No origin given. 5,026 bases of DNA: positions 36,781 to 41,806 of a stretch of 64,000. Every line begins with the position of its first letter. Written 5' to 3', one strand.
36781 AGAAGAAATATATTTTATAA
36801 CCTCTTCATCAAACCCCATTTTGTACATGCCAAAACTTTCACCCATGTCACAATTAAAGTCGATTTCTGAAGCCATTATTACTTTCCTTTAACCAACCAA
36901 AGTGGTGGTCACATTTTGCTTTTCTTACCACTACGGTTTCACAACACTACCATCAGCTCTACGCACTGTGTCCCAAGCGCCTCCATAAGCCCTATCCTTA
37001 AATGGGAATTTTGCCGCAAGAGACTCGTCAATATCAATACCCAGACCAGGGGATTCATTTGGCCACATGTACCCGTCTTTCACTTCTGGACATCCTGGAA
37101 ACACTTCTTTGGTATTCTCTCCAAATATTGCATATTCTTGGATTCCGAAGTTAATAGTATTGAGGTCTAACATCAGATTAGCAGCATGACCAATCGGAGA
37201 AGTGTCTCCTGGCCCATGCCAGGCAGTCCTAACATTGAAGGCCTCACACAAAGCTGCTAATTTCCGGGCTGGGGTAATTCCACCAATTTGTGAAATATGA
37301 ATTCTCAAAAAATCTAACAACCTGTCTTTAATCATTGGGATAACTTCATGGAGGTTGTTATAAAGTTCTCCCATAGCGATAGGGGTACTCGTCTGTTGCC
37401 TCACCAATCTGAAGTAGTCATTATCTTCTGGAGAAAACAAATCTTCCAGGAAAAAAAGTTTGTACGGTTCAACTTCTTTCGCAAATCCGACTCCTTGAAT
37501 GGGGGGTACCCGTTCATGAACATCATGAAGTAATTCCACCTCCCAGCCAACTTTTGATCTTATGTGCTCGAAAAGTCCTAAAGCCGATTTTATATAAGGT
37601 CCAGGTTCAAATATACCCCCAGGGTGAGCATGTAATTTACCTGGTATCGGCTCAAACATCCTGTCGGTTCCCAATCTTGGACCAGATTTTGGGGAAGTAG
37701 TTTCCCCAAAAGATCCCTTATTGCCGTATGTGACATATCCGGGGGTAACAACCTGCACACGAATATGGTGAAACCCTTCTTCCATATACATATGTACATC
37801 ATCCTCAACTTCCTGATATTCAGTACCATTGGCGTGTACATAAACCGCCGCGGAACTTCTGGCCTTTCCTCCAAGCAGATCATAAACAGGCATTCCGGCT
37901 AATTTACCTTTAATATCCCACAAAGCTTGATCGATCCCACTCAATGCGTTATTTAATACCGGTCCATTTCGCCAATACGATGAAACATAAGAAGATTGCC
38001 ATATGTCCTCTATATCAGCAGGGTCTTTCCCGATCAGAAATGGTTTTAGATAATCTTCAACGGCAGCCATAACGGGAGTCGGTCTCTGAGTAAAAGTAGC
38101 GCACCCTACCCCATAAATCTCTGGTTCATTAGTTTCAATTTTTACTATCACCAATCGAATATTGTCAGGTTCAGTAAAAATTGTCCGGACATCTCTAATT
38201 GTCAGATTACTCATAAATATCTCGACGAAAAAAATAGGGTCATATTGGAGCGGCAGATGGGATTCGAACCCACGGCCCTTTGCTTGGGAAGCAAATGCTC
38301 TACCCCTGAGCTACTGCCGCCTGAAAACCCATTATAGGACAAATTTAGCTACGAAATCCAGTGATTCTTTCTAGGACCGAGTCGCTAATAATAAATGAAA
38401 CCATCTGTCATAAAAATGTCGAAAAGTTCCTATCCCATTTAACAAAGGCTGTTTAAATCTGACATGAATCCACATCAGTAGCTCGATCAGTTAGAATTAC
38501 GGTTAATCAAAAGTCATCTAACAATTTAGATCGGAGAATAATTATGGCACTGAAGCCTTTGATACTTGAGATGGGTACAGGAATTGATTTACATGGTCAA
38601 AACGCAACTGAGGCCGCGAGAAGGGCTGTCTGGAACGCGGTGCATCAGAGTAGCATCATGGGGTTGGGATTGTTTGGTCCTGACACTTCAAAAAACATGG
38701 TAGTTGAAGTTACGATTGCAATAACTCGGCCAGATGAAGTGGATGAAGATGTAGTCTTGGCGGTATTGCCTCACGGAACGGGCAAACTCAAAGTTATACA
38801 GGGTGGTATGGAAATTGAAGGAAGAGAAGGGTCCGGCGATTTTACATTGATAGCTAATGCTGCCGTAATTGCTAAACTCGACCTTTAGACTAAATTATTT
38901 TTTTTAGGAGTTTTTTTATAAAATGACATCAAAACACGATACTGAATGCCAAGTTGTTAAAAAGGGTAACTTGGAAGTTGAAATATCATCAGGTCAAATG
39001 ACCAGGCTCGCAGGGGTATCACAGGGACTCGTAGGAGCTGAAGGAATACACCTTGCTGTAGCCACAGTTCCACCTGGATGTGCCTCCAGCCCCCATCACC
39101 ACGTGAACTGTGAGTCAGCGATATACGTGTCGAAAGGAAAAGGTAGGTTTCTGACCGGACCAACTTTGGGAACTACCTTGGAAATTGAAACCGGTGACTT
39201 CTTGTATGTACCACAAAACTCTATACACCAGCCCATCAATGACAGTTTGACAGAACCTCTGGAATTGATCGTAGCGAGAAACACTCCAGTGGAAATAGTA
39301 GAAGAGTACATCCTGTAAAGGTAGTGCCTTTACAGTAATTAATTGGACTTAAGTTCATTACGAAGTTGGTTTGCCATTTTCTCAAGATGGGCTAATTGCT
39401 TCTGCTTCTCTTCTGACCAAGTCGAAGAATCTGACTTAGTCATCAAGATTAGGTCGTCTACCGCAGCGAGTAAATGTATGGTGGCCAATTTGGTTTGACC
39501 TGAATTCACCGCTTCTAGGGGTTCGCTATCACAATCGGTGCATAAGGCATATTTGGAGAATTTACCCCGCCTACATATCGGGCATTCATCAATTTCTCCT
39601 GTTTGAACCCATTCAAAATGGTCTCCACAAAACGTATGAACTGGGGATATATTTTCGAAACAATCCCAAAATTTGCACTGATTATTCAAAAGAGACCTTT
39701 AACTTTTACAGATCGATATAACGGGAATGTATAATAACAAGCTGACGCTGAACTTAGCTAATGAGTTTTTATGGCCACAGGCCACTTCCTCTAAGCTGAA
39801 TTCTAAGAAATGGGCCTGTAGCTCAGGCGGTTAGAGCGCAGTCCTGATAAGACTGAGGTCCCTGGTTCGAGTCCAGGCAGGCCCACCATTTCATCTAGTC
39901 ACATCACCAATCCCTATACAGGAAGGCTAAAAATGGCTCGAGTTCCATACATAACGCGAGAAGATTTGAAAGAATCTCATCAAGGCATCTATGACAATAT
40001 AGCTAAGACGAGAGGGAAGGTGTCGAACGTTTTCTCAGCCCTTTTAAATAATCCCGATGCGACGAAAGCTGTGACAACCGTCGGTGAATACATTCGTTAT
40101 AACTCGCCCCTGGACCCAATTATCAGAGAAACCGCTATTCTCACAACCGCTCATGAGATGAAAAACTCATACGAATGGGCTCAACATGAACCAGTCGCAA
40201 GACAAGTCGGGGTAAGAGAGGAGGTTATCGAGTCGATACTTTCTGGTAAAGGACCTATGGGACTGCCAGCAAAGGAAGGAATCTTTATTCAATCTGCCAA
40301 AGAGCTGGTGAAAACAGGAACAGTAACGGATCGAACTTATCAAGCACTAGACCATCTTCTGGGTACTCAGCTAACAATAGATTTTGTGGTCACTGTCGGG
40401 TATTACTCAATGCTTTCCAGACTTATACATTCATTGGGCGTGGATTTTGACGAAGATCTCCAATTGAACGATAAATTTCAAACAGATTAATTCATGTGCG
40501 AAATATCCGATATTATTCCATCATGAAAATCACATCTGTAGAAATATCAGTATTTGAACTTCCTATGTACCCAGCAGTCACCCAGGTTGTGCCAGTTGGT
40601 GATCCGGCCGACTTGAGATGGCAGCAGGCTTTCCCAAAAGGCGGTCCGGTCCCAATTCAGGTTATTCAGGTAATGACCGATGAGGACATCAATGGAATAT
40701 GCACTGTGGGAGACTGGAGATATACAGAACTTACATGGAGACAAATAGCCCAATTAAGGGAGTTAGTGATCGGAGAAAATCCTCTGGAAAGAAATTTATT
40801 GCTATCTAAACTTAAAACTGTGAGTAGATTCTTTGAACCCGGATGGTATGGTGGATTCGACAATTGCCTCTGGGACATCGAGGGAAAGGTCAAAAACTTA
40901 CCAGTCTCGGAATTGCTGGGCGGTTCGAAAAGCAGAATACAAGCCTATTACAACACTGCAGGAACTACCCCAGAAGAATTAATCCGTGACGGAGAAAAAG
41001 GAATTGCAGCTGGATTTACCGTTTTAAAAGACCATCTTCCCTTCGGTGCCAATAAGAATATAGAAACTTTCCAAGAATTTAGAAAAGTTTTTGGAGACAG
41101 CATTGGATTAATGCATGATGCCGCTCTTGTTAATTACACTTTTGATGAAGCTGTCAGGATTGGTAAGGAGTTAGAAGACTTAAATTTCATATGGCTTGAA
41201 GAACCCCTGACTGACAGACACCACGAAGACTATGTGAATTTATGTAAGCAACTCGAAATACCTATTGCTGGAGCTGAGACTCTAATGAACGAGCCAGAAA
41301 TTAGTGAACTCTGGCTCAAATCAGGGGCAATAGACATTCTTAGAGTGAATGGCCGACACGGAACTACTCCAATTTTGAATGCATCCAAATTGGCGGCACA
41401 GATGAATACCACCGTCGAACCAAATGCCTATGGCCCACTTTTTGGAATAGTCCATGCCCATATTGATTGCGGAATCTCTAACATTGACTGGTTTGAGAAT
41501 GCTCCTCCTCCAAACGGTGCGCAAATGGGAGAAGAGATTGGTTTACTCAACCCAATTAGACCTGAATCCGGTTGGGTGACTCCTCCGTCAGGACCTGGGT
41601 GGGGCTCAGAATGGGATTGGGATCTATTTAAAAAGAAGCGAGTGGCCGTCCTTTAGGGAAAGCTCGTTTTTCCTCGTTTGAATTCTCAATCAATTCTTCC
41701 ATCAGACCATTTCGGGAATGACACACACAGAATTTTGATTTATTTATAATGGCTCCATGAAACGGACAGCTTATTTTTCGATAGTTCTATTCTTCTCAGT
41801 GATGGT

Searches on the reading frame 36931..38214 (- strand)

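Call 76: search_protein_families(library=pfam, proteins=[window:36931-38214:-], max_evalue=0.00001)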
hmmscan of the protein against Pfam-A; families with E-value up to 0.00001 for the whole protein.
window:36931-38214:- (427 aa): 2 families
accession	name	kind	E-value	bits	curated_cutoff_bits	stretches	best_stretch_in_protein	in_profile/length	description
PF13378.12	MR_MLE_C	-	1.1e-41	143.4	29.4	1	201-398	25-218/219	Enolase C-terminal domain-like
PF02746.21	MR_MLE_N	-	5.1e-20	72.3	22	1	9-115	16-117/117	Mandelate racemase / muconate lactonizing enzyme, N-terminal domain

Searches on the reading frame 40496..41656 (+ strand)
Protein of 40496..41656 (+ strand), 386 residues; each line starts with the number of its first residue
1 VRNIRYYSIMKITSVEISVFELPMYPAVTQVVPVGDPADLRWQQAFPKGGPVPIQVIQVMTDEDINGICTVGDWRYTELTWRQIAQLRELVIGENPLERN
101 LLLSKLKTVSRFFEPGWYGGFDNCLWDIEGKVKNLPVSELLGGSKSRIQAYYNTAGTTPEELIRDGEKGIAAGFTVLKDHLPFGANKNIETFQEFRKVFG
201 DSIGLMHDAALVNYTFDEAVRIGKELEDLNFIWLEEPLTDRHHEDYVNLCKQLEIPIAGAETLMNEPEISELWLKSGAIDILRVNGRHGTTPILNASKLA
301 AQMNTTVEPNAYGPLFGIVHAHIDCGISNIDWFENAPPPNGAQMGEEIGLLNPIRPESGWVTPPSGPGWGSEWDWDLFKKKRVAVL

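Call 10: search_protein_families(library=pfam, proteins=[window:40496-41656:+], max_evalue=0.01)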
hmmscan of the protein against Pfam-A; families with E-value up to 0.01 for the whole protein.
window:40496-41656:+ (386 aa): 2 families
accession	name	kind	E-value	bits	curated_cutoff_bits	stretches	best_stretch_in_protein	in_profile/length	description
PF13378.12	MR_MLE_C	-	5.3e-28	98.7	29.4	1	170-376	10-218/219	Enolase C-terminal domain-like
PF02746.21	MR_MLE_N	-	8.6e-05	23.2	22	1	55-142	29-117/117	Mandelate racemase / muconate lactonizing enzyme, N-terminal domain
